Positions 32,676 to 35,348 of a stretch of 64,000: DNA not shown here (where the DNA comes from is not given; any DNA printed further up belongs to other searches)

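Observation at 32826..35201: Fused AraM-like glycerol-1-phosphate dehydrogenase and GH43 glycoside hydrolase in one 791-aa ORF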

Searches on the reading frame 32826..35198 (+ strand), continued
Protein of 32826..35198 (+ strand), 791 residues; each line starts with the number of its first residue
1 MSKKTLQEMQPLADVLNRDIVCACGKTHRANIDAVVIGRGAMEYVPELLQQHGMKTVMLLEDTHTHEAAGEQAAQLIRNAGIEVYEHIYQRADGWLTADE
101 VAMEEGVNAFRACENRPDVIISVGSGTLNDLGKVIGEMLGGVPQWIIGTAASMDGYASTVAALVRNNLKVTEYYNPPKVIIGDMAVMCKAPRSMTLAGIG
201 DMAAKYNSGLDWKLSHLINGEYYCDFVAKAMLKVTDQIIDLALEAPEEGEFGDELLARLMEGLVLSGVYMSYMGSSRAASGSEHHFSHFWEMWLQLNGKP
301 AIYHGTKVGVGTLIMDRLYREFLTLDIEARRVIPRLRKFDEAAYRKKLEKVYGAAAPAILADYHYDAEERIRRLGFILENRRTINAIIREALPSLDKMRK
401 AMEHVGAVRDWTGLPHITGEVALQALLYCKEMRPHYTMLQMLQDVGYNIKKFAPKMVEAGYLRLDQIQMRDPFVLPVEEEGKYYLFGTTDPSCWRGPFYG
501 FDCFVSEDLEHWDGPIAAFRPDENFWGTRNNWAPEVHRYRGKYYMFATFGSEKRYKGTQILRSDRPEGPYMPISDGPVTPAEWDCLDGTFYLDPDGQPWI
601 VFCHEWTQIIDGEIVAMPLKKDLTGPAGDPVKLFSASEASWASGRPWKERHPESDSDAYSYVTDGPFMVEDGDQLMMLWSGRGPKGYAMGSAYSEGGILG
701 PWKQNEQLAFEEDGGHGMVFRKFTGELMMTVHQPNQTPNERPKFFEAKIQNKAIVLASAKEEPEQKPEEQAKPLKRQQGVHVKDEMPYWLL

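Call 60: fold_search(model_id=the predicted structure, library=pdb)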
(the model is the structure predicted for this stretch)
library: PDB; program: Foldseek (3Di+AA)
matches with E <= 10: 1603; with E <= 0.001: 424
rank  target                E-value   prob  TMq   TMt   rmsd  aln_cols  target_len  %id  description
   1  5c0p                  1.3e-25  1.00  0.33  0.90   2.4       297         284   39  The crystal structure of endo-arabinase from Bacteroides thetaiotaomicron VPI-5482 (released 2015-07-01)
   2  9h4x                  5.2e-23  1.00  0.41  0.81   4.2       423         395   24  Crystal structure of Ni2+ dependent glycerol-1-phosphate dehydrogenase AraM from Bacillus subtilis (released 2025-11-05)
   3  3ce9_A                6.0e-19  1.00  0.33  0.70  11.5       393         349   20  Crystal structure of glycerol dehydrogenase (NP_348253.1) from Clostridium acetobutylicum at 2.37 A resolution (released 2008-03-11)
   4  3ce9_B                9.8e-19  1.00  0.33  0.71   9.5       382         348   22  Crystal structure of glycerol dehydrogenase (NP_348253.1) from Clostridium acetobutylicum at 2.37 A resolution (released 2008-03-11)
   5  4rfl_A                4.7e-18  1.00  0.38  0.86   6.0       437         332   20  Crystal structure of G1PDH with NADPH from Methanocaldococcus jannaschii (released 2015-07-22)
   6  4rgq_A                6.7e-18  1.00  0.38  0.87   6.0       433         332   20  Crystal structure of the Methanocaldococcus jannaschii G1PDH with NADPH and DHAP (released 2015-07-22)
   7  4rgq_B                6.7e-18  1.00  0.35  0.78   7.5       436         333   21  Crystal structure of the Methanocaldococcus jannaschii G1PDH with NADPH and DHAP (released 2015-07-22)
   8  4rgq_C                8.2e-18  1.00  0.37  0.86   6.4       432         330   21  Crystal structure of the Methanocaldococcus jannaschii G1PDH with NADPH and DHAP (released 2015-07-22)
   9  4rfl_C                8.6e-18  1.00  0.38  0.88   6.0       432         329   21  Crystal structure of G1PDH with NADPH from Methanocaldococcus jannaschii (released 2015-07-22)
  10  4qqs_B                9.9e-18  1.00  0.31  0.75   3.7       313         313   23  Crystal structure of a thermostable family-43 glycoside hydrolase (released 2015-03-11)
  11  4qqs_A                1.0e-17  1.00  0.31  0.75   3.7       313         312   23  Crystal structure of a thermostable family-43 glycoside hydrolase (released 2015-03-11)
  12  4rgq_D                1.2e-17  1.00  0.38  0.87   5.9       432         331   21  Crystal structure of the Methanocaldococcus jannaschii G1PDH with NADPH and DHAP (released 2015-07-22)
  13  4rfl_D                1.8e-17  1.00  0.37  0.84   6.7       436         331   21  Crystal structure of G1PDH with NADPH from Methanocaldococcus jannaschii (released 2015-07-22)
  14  4rgv_A                3.6e-17  1.00  0.37  0.85   6.7       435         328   20  Crystal structure of the Methanocaldococcus jannaschii G1PDH (released 2015-07-22)
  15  4rgv_B                5.3e-17  1.00  0.37  0.83   6.6       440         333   20  Crystal structure of the Methanocaldococcus jannaschii G1PDH (released 2015-07-22)
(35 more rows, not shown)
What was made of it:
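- On Glycoside hydrolase family 43: Foldseek matches 5C0P with TM 0.90, and 4QQS and 3KST with TM 0.75-0.76 (call 60).
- Closest known: Bacillus subtilis AraM. Same: It shares the fold (Foldseek TM 0.81, call 60).
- Foldseek ranks 9H4X second (E 5e-23, TM 0.81) and M. jannaschii G1PDH at TM 0.86-0.88 (call 60). Foldseek ranks AraM and archaeal G1PDH above glycerol dehydrogenases (call 60).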
